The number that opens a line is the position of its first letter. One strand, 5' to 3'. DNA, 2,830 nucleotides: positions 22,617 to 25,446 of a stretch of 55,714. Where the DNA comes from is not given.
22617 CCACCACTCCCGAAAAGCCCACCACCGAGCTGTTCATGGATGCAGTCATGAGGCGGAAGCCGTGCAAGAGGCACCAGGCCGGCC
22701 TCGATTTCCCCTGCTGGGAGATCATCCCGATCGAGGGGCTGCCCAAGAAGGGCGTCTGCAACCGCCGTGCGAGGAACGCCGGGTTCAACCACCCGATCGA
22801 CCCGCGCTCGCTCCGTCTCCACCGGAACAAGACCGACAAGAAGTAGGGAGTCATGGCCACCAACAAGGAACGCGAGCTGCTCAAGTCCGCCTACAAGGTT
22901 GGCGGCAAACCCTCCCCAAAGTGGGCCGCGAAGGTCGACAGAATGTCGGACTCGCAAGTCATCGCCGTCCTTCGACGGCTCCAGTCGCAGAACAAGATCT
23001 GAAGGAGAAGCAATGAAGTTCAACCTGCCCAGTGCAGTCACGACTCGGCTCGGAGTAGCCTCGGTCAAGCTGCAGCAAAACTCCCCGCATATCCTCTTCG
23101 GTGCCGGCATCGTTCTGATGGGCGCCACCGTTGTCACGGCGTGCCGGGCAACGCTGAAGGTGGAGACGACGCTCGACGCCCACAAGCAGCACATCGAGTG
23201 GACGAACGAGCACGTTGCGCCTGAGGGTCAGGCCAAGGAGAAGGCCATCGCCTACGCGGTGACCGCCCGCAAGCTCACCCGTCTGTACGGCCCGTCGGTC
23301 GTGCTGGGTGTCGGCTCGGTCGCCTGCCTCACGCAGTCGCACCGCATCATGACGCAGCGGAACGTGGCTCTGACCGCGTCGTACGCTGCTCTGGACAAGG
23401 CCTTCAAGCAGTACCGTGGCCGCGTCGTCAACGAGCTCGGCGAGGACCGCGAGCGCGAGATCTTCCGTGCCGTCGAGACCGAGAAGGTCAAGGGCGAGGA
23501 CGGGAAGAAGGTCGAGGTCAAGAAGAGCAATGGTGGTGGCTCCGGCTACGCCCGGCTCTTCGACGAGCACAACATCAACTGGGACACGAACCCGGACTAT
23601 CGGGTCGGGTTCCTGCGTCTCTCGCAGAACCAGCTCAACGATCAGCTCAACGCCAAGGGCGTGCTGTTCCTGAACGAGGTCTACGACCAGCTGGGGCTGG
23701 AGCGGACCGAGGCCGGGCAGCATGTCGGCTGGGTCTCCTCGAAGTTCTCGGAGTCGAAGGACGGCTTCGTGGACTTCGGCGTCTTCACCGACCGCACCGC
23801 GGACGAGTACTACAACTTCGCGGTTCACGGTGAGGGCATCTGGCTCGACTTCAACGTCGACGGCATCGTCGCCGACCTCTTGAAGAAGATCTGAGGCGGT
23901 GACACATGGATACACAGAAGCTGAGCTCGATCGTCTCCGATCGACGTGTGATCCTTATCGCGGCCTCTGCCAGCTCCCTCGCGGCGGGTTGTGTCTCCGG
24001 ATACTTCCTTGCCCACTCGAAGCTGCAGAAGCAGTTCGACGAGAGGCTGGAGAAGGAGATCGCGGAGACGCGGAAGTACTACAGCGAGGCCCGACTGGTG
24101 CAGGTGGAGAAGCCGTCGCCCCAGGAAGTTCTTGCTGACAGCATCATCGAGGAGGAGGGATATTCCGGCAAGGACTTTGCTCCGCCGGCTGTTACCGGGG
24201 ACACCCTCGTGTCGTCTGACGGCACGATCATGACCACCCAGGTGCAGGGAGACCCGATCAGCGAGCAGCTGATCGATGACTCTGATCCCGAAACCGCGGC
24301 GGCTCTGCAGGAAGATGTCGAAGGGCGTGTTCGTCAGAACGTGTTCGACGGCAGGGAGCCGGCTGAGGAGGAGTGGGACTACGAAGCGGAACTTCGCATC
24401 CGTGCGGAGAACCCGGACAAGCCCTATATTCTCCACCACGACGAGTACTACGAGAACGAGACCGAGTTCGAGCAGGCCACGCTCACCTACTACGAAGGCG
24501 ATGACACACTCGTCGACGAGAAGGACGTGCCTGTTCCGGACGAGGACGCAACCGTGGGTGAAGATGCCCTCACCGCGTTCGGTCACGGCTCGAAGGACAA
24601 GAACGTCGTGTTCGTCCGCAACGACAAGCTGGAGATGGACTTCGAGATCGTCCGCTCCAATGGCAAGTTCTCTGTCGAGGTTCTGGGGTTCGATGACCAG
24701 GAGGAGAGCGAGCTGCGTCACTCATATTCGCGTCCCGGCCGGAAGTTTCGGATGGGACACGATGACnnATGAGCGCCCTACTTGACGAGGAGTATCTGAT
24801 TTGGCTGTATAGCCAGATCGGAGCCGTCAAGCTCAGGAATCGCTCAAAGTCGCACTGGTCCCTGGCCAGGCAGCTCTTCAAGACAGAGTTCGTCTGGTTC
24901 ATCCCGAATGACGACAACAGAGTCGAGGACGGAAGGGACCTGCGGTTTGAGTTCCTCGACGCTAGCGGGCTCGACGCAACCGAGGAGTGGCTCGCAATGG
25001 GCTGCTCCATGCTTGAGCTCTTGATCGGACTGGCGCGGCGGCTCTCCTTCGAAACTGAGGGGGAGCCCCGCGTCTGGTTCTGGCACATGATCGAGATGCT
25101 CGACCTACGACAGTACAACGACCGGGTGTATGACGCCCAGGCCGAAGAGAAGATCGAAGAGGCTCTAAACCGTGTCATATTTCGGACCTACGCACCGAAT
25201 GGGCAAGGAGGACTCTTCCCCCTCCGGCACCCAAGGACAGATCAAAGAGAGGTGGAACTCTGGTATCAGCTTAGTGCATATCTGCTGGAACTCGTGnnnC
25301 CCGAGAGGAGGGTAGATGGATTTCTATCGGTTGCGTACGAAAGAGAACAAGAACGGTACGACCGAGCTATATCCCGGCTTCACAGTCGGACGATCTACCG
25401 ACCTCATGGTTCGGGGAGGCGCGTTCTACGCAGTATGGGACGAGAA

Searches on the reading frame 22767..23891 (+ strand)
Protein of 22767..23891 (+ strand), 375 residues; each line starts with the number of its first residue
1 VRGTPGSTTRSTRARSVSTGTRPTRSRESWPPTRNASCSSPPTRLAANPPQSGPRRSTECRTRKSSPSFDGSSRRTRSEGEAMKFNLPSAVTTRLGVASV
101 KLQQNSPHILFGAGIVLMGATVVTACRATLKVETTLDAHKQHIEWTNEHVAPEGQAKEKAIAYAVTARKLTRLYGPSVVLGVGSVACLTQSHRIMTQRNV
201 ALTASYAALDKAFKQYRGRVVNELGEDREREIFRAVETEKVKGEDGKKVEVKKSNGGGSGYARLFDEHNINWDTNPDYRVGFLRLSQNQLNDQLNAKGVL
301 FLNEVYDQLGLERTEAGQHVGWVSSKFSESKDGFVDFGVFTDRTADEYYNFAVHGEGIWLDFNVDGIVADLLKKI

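Call 53: search_protein_families(library=phrogs, proteins=[window:22767-23891:+], max_evalue=0.00001)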
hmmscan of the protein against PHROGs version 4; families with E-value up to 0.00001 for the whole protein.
window:22767-23891:+ (375 aa): 2 families
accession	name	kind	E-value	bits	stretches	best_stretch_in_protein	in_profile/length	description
phrog_2152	-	unknown function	2.9e-73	247.6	1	91-372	5-270/273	-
phrog_19999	-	unknown function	6.9e-11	43.3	1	259-347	6-93/152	-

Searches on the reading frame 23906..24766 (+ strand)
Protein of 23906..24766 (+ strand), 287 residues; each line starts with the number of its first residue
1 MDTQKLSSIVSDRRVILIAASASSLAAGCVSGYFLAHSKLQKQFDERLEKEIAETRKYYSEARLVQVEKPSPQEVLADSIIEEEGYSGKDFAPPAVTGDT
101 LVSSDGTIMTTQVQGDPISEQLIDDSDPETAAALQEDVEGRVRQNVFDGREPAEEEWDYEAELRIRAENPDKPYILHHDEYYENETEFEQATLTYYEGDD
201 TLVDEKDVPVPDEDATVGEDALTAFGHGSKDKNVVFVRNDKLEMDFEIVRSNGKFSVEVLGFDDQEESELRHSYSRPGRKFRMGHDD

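Call 53: search_protein_families(library=phrogs, proteins=[window:23906-24766:+], max_evalue=0.00001)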
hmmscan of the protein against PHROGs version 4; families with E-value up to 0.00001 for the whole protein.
window:23906-24766:+ (287 aa): 1 family
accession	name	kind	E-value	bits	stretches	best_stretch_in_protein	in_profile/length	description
phrog_4695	-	unknown function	1.1e-44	154.3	1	23-267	9-232/233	-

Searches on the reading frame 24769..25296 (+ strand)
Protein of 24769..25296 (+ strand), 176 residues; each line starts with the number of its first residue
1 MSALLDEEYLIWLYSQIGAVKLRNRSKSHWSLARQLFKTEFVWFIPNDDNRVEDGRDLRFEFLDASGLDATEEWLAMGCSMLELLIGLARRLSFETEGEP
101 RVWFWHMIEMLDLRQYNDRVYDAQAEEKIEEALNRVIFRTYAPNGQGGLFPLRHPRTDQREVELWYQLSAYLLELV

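Call 53: search_protein_families(library=phrogs, proteins=[window:24769-25296:+], max_evalue=0.00001)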
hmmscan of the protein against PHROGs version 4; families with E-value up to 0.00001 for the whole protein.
window:24769-25296:+ (176 aa): 1 family
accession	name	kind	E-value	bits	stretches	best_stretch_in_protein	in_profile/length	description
phrog_4678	-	unknown function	2.3e-67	227.3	1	3-174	4-176/181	-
